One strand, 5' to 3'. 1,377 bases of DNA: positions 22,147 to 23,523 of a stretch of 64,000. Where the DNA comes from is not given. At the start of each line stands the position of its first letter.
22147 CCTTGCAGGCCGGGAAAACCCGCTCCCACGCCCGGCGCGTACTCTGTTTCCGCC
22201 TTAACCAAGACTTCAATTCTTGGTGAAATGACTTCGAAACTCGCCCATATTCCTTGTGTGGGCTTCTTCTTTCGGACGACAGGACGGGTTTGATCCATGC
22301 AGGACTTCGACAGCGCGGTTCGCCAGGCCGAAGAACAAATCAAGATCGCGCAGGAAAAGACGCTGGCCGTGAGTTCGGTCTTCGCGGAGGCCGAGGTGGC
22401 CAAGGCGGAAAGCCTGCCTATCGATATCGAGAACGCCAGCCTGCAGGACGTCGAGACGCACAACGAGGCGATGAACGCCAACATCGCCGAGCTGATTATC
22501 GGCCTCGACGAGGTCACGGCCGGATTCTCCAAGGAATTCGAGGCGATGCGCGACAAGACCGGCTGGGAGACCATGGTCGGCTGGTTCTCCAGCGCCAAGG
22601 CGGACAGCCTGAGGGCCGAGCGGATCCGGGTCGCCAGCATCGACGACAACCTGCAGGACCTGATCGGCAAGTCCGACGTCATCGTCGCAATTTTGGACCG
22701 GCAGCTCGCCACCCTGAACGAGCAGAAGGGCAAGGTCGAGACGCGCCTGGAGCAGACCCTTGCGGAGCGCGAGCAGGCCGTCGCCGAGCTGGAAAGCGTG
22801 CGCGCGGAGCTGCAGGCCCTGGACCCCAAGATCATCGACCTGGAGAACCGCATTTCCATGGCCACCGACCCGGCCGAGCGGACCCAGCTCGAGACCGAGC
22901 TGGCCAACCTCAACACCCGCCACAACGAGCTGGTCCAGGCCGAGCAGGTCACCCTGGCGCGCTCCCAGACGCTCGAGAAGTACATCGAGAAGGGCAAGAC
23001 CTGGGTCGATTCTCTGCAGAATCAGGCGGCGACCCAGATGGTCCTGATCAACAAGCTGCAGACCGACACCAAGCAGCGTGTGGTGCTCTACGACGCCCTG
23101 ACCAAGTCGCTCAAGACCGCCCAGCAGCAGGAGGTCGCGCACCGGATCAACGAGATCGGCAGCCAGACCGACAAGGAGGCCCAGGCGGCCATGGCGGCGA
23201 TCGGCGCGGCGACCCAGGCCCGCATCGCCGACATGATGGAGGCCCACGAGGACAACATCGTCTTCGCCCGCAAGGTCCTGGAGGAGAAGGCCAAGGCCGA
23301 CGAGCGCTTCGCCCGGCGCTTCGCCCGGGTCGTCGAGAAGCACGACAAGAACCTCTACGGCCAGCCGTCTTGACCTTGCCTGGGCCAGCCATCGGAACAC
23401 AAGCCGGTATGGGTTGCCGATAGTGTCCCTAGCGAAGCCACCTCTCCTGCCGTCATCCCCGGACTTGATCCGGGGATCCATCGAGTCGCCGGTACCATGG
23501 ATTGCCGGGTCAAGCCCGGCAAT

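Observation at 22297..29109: Six-gene operon centred on a classic-AAA ATPase with uncharacterised partners and two membrane proteins: candidate undescribed system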

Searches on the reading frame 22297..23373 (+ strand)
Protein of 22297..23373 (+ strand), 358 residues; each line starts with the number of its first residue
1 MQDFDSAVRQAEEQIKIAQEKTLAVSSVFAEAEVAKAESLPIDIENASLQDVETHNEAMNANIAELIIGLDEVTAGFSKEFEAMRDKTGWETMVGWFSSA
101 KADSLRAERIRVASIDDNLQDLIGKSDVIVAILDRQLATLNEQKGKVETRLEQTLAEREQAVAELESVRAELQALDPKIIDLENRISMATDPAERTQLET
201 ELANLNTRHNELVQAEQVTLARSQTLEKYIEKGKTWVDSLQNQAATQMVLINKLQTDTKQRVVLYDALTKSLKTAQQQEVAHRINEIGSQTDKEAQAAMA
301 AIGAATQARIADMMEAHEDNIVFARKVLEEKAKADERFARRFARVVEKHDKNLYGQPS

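Call 3: search_protein_families(library=pfam, proteins=[window:22297-23373:+], max_evalue=0.1)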
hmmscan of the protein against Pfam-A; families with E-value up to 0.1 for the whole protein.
window:22297-23373:+ (358 aa): 2 families
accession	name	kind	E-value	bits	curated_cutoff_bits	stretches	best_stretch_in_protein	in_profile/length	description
PF20993.2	CENPH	-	0.0093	16.5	27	1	131-213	80-166/175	CENPH protein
PF16069.10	DUF4811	-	0.095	13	27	0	228-297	35-104/155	Domain of unknown function (DUF4811)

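Call 4: search_protein_families(library=ncbifam, proteins=[window:22297-23373:+], max_evalue=0.1)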
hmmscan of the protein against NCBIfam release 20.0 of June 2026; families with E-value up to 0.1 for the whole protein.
window:22297-23373:+ (358 aa): 2 families
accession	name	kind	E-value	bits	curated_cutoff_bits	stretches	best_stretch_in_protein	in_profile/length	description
NF002572.0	PRK02224.1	equivalog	0.035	12.4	1087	1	2-337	216-548/888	DNA double-strand break repair ATPase Rad50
TIGR04523.1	Mplasa_alph_rch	subfamily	0.078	10.9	270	0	136-266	497-627/745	helix-rich protein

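Call 5: search_protein_families(library=padloc, proteins=[window:22297-23373:+], max_evalue=0.1)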
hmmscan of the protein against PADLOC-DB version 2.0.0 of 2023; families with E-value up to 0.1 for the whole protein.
window:22297-23373:+ (358 aa): 2 families
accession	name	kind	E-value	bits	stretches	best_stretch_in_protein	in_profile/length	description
PDLC00551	JetC2|JetC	-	0.0015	14.4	1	134-343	784-987/1365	DUF3584 domain; MukB-like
PDLC03899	NsnC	-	0.068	10.5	1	194-343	19-159/299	-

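Call 14: find_homologous_proteins(query=window:22297-23373:+, max_evalue=0.001)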
Query window:22297-23373:+ (358 aa): 4510 proteins with E <= 0.001 among 8000 candidates; the best 120 are listed.
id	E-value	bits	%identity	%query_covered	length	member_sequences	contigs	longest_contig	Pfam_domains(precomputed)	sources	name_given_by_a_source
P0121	1.6e-215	732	100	100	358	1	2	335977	-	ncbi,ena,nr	ncbi:MAG: hypothetical protein QNJ30_03280 [Kiloniellales bacterium]|nr:hypothetical protein [Kiloni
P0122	3.3e-207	705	96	100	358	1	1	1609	-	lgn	-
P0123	3.2e-205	698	95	100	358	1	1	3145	-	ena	-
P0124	6.2e-205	697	94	100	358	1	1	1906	-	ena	-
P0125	2.4e-204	696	94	100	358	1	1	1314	-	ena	-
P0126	4.0e-204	695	95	100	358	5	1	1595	-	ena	-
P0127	7.3e-203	691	94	100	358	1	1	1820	-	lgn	-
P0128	2.9e-202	689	93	100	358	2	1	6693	-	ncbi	-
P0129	5.7e-202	688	93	100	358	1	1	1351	-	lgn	-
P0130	6.3e-202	688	93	100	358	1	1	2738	-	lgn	-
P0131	7.8e-202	687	93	100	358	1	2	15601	-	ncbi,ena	-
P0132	8.3e-202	687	93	100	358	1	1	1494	-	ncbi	-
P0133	9.1e-202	687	93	100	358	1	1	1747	-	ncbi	-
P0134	1.5e-201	686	92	100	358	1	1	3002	-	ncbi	-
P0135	1.2e-200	683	92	100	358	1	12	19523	-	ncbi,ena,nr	ncbi:MAG: hypothetical protein QNJ06_13085 [Kiloniellales bacterium]|nr:hypothetical protein [Kiloni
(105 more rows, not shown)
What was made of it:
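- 22297..23373 (+): g1: 358 aa all-helical coiled-coil protein, the most conserved component. The C-terminal half and the C-terminal tail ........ are nearly invariant. More than 4500 homologue clusters, 68-100% identical among the 120 listed (call 14).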

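Call 17: search_solved_structures(query=A2, max_evalue=1, show_alignments=1)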
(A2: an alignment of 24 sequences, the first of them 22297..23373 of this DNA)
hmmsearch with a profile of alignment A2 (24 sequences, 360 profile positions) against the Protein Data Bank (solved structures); distinct sequences matched with E-value up to 1: 6.
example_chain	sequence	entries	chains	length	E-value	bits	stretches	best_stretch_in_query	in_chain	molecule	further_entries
10aw_A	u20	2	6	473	0.085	15.1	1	132-190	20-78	50 kDa outer membrane protein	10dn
9rgy_A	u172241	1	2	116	0.12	14.6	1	128-211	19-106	sc-apCC3-CW-0NTT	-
9rgv_A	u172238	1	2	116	0.22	13.8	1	128-212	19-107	sc-apCC3-CW1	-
9rgw_A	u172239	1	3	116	0.27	13.5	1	128-212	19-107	sc-apCC3-CW2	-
3p1t_A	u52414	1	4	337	0.94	11.7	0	4-109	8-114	Putative histidinol-phosphate aminotransferase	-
9qwr_A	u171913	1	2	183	0.99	11.6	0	13-66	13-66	MICOS complex subunit MIC60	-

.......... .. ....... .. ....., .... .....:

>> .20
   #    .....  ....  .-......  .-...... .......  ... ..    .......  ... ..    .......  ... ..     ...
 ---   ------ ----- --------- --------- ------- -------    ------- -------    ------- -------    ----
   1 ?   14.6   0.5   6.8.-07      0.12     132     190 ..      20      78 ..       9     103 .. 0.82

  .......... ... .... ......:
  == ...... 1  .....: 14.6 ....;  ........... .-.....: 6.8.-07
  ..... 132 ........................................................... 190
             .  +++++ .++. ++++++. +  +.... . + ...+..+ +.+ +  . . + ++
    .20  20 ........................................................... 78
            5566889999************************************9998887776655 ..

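Call 23: predict_structure(alignment_id=A2)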
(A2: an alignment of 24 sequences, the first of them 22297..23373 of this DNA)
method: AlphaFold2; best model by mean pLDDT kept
length: 358 residues; sequences in the alignment: 24
mean_pLDDT: 62.7   pTM: 0.42
mean pLDDT of the five models: 62.7, 62.2, 59.1, 58.3, 55.8
residues with pLDDT >= 90: 55; 70-90: 70; 50-70: 120; < 50: 113
segments of 3 or more residues with pLDDT < 50: 1-5, 24-49, 76-78, 87-106, 279-281, 283-285, 298-303, 305-307, 309-311, 313-325
pLDDT, mean of each block of 10 residues (from residue 1): 45 49 44 37 46 53 51 51 48 42 48 59 69 73 77 86 93 92 92 92 93 90 81 76 72 68 59 53 49 51 46 44 49 62 63 52
secondary structure, 60 per line:
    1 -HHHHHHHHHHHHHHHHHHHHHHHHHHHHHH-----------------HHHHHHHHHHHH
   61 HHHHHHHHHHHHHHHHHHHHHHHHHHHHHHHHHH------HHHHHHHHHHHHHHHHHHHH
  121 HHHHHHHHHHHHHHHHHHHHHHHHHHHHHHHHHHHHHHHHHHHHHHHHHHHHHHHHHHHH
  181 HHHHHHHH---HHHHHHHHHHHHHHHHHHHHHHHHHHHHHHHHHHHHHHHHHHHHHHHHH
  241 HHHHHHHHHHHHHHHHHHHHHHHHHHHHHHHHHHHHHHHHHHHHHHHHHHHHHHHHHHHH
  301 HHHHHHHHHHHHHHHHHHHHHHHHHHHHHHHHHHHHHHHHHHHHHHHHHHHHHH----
elements in order: H2-31 H49-94 H101-188 H192-354
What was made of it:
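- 22297..23373 (+): AF2 model is all-helical with a long hairpin, pLDDT 62.7 (call 23).
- On ESCRT-III / PspA / Vipp1 superfamily (for g1): The model is an all-helical hairpin but has low confidence (pLDDT 62.7, call 23).
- The g1 model has low confidence (pLDDT 62.7, call 23), and polymer formation is pure inference.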

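Call 27: fold_search(model_id=the predicted structure, library=pdb)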
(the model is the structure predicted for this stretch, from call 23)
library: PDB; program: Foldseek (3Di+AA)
matches with E <= 10: 1142; with E <= 0.001: 0
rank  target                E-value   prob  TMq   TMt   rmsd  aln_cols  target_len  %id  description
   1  7nyw_B                1.1e-02  0.41  0.11  0.06  35.4       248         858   18  Cryo-EM structure of the MukBEF-MatP-DNA head module (released 2021-07-07)
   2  6ixg_A                1.4e-02  0.75  0.15  0.23  22.7       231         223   14  Crystal structure of native apo SH3BP5 (P41) (released 2019-03-20)
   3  5y06                  1.6e-02  1.00  0.34  0.48   4.5       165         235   19  Structural characterization of msmeg_4306 from Mycobacterium smegmatis (released 2018-05-02)
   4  6ixf_A                1.6e-02  0.98  0.20  0.31  19.6       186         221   13  Crystal structure of SeMet apo SH3BP5 (P41) (released 2019-03-20)
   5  6ixe                  1.6e-02  0.77  0.15  0.24  23.1       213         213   14  Crystal structure of SeMet apo SH3BP5 (I41) (released 2019-03-20)
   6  3vkg_A                1.7e-02  1.00  0.30  0.05   6.0       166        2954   19  X-ray structure of an MTBD truncation mutant of dynein motor domain (released 2012-03-14)
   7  6ixf_B                1.7e-02  0.87  0.15  0.23  21.7       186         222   12  Crystal structure of SeMet apo SH3BP5 (P41) (released 2019-03-20)
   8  3g67_B                2.0e-02  0.95  0.22  0.34  11.2       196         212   15  Crystal Structure of a Soluble Chemoreceptor from Thermotoga maritima (released 2009-07-28)
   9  4ilo_A                2.1e-02  1.00  0.34  0.48   6.4       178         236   16  2.12A resolution structure of CT398 from Chlamydia trachomatis (released 2014-01-01)
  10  6ox7_D                2.2e-02  1.00  0.34  0.80   2.1       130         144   15  The complex of 1918 NS1-ED and the iSH2 domain of the human p85beta subunit of PI3K (released 2020-04-22)
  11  9hmx_A                2.2e-02  1.00  0.40  0.74   3.9       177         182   16  Structure of SteB-RipA complex from Mycobacterium tuberculosis (released 2025-07-30)
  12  6djl_E                2.2e-02  0.77  0.15  0.23  23.8       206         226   16  Crystal structure of the Rab11 GEF SH3BP5 bound to nucleotide free Rab11A (released 2018-09-26)
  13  6djl_B                2.2e-02  0.75  0.15  0.22  21.7       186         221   16  Crystal structure of the Rab11 GEF SH3BP5 bound to nucleotide free Rab11A (released 2018-09-26)
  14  6ixv_A                2.8e-02  0.66  0.16  0.22  24.6       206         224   16  Crystal structure of SH3BP5-Rab11a (released 2019-03-20)
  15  5xg2                  3.0e-02  0.99  0.27  0.39  12.8       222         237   18  Crystal structure of a coiled-coil segment (residues 345-468 and 694-814) of Pyrococcus yayanosii Smc (released 2017-06-07)
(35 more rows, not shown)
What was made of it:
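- g1 gives weak coiled-coil hits to JetC/MukB-like (E 0.0015), Rad50 and MukB (calls 4, 5, 27).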

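Call 69: search_protein_families(library=pfam, alignment_id=A2, max_evalue=5)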
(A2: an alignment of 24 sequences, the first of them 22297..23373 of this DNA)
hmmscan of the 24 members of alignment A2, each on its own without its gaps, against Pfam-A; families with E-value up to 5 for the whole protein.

A. member 1, window:22297-23373:+ (358 aa): 4 families
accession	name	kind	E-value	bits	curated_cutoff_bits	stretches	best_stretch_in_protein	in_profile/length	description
PF20993.2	CENPH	-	0.0093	16.5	27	1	131-213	80-166/175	CENPH protein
PF16069.10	DUF4811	-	0.095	13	27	1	228-297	35-104/155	Domain of unknown function (DUF4811)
PF07863.16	CtnDOT_TraJ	-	0.4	11.9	28.4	1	281-315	29-63/66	Homologues of TraJ from Bacteroides conjugative transposon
PF05377.16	FlaC_arch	-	1.2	10.1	27.8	0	224-270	3-49/55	Flagella accessory protein C (FlaC)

B. families by the number of members that match (of 24 scanned): 42 families (the first 25 are shown)
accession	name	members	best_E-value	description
PF04201.20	TPD52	19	0.0027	Tumour protein D52 family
PF07863.16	CtnDOT_TraJ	15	0.056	Homologues of TraJ from Bacteroides conjugative transposon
PF10384.14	Scm3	13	0.0045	Centromere protein Scm3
PF16069.10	DUF4811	10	0.015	Domain of unknown function (DUF4811)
PF20993.2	CENPH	9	0.0018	CENPH protein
PF19962.4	EAD9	7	0.00052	Effector-associated domain 9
PF01331.24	mRNA_cap_enzyme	7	0.026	mRNA capping enzyme, catalytic domain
PF16326.10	ABC_tran_CTD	6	0.031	ABC transporter C-terminal domain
PF19220.6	Rod_CreS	5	0.0025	Crescentin, rod domain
PF10473.14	CENP-F_leu_zip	5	0.0035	Leucine-rich repeats of kinetochore protein Cenp-F/LEK1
PF09710.15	Trep_dent_lipo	4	0.035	Treponema clustered lipoprotein (Trep_dent_lipo)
PF05377.16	FlaC_arch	4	0.32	Flagella accessory protein C (FlaC)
PF13851.11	GAS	4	0.34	Growth-arrest specific micro-tubule binding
PF10819.13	DUF2564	3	0.053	Protein of unknown function (DUF2564)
PF17675.6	APG6_N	2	0.0013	Apg6 coiled-coil region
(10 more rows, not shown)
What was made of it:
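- The hits are typical coiled-coil noise, far below family cutoffs (calls 4, 5, 69).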

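Call 88: search_protein_families(library=phrogs, proteins=[window:22297-23373:+], max_evalue=0.01)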
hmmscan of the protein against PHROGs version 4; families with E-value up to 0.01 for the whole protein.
window:22297-23373:+ (358 aa): 0 families

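Call 104: search_dna_similar(query=window:22297-23373:+, collection=phages, mode=protein, max_evalue=0.001, max_rows=10)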
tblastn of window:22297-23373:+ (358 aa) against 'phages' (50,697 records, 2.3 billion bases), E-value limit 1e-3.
No match.
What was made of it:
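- No phage hit (call 104).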

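Call 105: search_dna_similar(query=window:22297-23373:+, collection=plasmids, mode=protein, max_evalue=1e-10, max_rows=40)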
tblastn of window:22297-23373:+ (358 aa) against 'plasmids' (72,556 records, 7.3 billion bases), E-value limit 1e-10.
Records with a match: 11; places in all: 11; records where one place covers at least 80% of the query: 10.
Best place of each record, by identity: <60% 11.
By first word of the organism name: Sinorhizobium 4; Vibrio 4; Rhizobium 2; Shinella 1.
By predicted mobility (MOB-suite, as given by PLSDB): non-mobilizable 11.
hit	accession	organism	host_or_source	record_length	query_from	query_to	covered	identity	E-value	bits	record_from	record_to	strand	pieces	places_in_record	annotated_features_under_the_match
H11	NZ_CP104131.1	Sinorhizobium sp. K101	Phaseolus vulgaris,cell ...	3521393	40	354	88%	47.6%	3e-73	253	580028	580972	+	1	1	none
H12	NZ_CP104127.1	Sinorhizobium sp. M103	Phaseolus vulgaris,cell ...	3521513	40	354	88%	47.6%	3e-73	253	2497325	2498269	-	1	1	none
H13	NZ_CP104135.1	Sinorhizobium sp. C101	Phaseolus vulgaris,cell ...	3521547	40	354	88%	47.6%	3e-73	253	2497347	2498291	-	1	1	none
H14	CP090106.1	Sinorhizobium meliloti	Medicago,Cell culture,Plant nodule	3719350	40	354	88%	47.6%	4e-73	253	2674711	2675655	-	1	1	hypothetical protein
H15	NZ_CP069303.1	Shinella sp. PSBB067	monoisolate,Minnesota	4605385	40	354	88%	45.7%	2e-72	251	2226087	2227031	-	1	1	none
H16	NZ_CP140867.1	Rhizobium leguminosarum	Trifolium pratense,whole organism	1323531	42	355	88%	42.4%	4e-59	213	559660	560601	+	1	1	record has no annotation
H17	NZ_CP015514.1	Vibrio vulnificus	Mactra veneriformis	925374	42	349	86%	40.1%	1e-45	174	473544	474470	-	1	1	hypothetical protein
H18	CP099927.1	Vibrio parahaemolyticus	Anadara tuberculosa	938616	42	349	86%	40.1%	3e-45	173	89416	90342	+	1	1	hypothetical protein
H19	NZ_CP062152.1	Vibrio parahaemolyticus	oyster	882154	42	349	86%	39.5%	1e-45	174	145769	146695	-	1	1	hypothetical protein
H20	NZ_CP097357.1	Vibrio parahaemolyticus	oyster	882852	42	349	86%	39.5%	1e-45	174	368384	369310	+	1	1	hypothetical protein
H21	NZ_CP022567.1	Rhizobium leguminosarum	Root nodule,Pisum sativum root-nodule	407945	65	267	57%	29.6%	4e-17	91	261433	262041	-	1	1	hypothetical protein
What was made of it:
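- Only 11 of 72,556 plasmid records match, and all are replicons of 0.4 Mb or more (call 105).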
